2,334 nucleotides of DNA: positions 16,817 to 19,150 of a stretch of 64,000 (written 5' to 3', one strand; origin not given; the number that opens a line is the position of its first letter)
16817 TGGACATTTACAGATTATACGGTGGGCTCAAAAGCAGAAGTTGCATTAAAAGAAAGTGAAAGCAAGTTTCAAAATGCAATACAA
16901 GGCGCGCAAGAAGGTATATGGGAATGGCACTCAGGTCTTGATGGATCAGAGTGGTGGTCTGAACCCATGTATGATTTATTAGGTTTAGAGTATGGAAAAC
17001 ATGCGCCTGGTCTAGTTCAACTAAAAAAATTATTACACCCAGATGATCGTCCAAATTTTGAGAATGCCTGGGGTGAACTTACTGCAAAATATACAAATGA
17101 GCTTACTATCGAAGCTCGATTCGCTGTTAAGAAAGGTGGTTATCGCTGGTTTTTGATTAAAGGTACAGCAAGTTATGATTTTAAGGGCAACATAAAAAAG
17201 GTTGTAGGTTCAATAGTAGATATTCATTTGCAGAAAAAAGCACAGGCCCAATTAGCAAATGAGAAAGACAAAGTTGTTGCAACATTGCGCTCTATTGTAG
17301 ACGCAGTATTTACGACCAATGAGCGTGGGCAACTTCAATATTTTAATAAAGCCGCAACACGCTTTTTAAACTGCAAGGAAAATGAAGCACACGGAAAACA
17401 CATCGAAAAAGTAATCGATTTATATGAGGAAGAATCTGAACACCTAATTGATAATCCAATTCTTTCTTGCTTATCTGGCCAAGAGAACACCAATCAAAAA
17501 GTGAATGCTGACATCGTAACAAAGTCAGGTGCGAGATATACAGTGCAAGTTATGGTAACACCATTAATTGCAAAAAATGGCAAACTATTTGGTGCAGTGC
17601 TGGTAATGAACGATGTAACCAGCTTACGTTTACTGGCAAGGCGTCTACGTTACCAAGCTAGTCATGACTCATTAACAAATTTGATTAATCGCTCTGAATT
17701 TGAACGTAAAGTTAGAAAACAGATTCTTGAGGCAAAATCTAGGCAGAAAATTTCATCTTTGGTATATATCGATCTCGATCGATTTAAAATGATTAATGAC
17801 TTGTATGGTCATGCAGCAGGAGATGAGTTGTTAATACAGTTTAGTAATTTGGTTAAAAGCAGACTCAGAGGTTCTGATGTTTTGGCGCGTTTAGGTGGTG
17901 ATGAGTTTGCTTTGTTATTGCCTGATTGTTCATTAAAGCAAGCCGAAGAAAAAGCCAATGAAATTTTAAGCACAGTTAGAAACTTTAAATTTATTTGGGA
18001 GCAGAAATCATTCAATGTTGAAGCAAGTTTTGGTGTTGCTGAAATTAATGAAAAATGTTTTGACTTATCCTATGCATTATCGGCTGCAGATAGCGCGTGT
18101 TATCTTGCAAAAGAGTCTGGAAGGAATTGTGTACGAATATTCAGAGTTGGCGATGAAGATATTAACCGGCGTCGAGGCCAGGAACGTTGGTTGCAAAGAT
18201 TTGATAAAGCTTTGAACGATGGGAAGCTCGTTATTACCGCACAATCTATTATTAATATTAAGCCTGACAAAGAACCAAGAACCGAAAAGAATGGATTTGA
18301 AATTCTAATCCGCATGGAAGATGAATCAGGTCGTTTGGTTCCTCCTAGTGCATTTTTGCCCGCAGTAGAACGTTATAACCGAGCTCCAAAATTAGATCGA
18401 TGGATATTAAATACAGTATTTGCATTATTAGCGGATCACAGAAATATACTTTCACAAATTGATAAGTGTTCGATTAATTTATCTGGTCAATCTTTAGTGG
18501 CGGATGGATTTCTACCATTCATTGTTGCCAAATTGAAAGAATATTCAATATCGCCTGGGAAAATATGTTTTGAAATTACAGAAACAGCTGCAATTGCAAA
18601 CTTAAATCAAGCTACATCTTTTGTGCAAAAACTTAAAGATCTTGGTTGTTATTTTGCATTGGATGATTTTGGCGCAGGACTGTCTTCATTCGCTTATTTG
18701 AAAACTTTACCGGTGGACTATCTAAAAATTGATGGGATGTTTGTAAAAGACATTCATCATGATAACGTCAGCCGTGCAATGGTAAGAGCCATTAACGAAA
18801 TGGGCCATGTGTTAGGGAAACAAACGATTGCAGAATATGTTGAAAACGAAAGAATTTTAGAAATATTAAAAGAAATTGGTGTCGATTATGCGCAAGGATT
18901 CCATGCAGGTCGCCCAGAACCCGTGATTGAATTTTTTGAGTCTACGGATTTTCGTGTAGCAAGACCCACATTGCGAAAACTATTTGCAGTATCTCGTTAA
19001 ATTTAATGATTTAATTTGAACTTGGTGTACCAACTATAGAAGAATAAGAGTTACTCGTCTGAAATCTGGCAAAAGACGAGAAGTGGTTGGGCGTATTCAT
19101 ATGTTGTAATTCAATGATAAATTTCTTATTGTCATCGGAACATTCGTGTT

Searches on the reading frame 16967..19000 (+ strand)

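Call 27: search_protein_families(library=ncbifam, proteins=[window:16967-19000:+], max_evalue=0.00001)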
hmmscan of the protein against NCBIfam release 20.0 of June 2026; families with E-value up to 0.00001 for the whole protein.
window:16967-19000:+ (677 aa): 36 families (the best 25 are shown)
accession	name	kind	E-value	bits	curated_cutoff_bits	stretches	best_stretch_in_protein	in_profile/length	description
NF007298.0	PRK09776.1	equivalog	1.8e-160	536.1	1135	1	1-663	458-1109/1111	diguanylate cyclase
NF045675.1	PhdiestaseDibA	equivalog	4.1e-82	276.5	980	1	88-653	65-618/623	phosphodiesterase DibA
NF007474.0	PRK10060.1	equivalog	4.1e-80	269.8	782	1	101-656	114-650/663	cyclic di-GMP phosphodiesterase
NF053781.1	cdiGMPphdstlr2612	equivalog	6.3e-78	262.6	1600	1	19-655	634-1260/1268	Tlr1612 family c-di-GMP phosphodiesterase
NF008467.0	PRK11359.1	equivalog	1.4e-59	201.9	857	1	232-652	377-784/800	oxygen-sensing cyclic-di-GMP phosphodiesterase DosP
NF052458.1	PhdiestGepA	equivalog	1.8e-59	201.7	1200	1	202-655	392-836/840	phosphodiesterase GepA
NF045673.1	c-di-GMPRcptLapD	equivalog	2.4e-50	171.5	1020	1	225-652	230-646/647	cyclic di-GMP receptor LapD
NF008807.1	PRK11829.1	equivalog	3.4e-49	167.5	733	1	234-656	245-658/670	biofilm formation regulator HmsP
TIGR00254.1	GGDEF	domain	1.2e-41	142.2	37.4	1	228-391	2-166/168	diguanylate cyclase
NF038266.1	diguan_SiaD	equivalog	1.4e-41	142.5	290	1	219-389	82-252/252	biofilm regulation diguanylate cyclase SiaD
NF008281.1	PRK11059.1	equivalog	2.4e-41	141.8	663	1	227-646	217-625/633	RNase E specificity factor CsrD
NF007423.1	PRK09966.1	equivalog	7.4e-40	137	325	1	225-382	233-390/390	diguanylate cyclase DgcN/YfiN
NF007135.0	PRK09581.1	equivalog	5.3e-38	131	474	1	230-389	291-452/457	PleD family two-component system response regulator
NF051473.1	DigCycDgcsShew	equivalog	2e-35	122.6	400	1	228-391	132-290/291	diguanylate cyclase DgcS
NF011955.1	PRK15426.1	equivalog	8.9e-34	116.6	408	1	214-389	381-558/564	cellulose biosynthesis regulator diguanylate cyclase DgcQ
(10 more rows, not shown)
